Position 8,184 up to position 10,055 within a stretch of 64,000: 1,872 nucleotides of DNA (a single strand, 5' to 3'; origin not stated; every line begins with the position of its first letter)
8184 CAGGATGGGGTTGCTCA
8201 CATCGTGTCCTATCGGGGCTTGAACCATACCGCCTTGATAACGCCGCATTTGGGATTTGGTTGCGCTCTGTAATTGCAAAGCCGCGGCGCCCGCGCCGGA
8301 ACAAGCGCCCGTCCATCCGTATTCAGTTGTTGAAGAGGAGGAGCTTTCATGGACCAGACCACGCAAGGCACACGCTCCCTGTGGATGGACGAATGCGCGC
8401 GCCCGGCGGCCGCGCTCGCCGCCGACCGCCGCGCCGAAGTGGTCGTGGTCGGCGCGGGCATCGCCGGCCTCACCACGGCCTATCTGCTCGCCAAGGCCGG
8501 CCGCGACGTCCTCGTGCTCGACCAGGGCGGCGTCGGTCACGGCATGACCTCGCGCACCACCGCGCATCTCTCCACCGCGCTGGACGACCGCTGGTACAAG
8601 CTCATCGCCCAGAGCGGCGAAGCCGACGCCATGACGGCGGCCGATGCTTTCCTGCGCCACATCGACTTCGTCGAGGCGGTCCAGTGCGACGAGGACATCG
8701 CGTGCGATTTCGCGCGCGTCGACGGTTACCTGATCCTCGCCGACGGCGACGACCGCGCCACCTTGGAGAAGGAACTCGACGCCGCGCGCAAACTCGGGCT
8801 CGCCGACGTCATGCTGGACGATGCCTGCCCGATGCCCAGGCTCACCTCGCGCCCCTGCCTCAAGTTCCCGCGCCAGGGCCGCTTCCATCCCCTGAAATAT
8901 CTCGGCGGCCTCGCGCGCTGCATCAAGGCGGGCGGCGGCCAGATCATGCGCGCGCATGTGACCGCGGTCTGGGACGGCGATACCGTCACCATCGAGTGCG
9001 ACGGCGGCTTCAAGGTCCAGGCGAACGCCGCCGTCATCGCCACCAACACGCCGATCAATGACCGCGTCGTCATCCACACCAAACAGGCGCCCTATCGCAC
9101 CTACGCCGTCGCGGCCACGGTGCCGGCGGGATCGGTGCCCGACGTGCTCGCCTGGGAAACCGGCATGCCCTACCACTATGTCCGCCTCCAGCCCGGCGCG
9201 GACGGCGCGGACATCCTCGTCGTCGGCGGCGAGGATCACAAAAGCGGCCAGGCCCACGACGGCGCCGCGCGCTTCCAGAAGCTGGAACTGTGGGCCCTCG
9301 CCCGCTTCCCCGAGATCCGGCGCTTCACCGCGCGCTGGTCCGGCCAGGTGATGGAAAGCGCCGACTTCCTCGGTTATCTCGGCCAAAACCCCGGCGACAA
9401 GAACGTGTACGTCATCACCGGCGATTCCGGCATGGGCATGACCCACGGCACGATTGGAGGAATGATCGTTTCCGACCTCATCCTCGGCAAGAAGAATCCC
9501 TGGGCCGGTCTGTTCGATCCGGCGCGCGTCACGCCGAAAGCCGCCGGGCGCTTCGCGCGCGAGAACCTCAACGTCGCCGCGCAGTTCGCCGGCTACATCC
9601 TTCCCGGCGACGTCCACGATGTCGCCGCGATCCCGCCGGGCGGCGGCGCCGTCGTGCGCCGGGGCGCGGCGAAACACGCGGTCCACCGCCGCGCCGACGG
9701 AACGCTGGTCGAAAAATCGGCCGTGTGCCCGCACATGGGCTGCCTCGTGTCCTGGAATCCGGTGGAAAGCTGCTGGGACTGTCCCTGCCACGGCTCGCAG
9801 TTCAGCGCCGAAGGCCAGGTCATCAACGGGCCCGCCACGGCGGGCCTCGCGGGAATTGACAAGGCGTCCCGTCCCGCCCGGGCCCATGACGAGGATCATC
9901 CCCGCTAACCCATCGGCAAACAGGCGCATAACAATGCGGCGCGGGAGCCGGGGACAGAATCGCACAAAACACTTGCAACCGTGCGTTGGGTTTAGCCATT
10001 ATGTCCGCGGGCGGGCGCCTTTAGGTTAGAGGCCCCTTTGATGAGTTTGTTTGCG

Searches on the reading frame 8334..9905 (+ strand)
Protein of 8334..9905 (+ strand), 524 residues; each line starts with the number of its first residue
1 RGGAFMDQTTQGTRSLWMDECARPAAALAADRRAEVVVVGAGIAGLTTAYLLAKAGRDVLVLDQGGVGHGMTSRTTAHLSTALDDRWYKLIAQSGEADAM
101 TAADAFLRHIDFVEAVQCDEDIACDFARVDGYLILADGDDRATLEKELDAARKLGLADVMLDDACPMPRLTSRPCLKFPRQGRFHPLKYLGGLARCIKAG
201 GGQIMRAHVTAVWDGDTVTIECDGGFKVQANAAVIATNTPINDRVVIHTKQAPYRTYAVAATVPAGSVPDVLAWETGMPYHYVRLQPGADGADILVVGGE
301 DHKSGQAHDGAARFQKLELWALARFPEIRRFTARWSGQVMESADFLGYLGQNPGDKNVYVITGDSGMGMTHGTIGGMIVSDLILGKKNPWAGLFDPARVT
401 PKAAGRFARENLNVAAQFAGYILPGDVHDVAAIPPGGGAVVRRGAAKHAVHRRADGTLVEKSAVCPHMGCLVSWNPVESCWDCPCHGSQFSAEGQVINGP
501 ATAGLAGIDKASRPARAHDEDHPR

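Call 55: search_protein_families(library=pfam, proteins=[window:8334-9905:+], max_evalue=0.00001)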
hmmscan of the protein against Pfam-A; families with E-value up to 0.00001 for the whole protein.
window:8334-9905:+ (524 aa): 5 families
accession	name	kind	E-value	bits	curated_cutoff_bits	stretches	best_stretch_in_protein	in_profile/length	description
PF01266.30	DAO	-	1.8e-44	153.1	27.9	1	36-382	2-353/353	FAD dependent oxidoreductase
PF00355.32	Rieske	-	1.8e-11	44.2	20.3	1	430-505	8-84/88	Rieske [2Fe-2S] domain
PF13450.12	NAD_binding_8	-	2.2e-08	34.7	21.9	1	38-67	1-31/68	NAD(P)-binding Rossmann-like domain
PF00890.30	FAD_binding_2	-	4.7e-07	29.8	20.4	1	36-72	2-40/414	FAD binding domain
PF07992.20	Pyr_redox_2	-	4.3e-06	26.8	26.1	0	35-67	2-34/291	Pyridine nucleotide-disulphide oxidoreductase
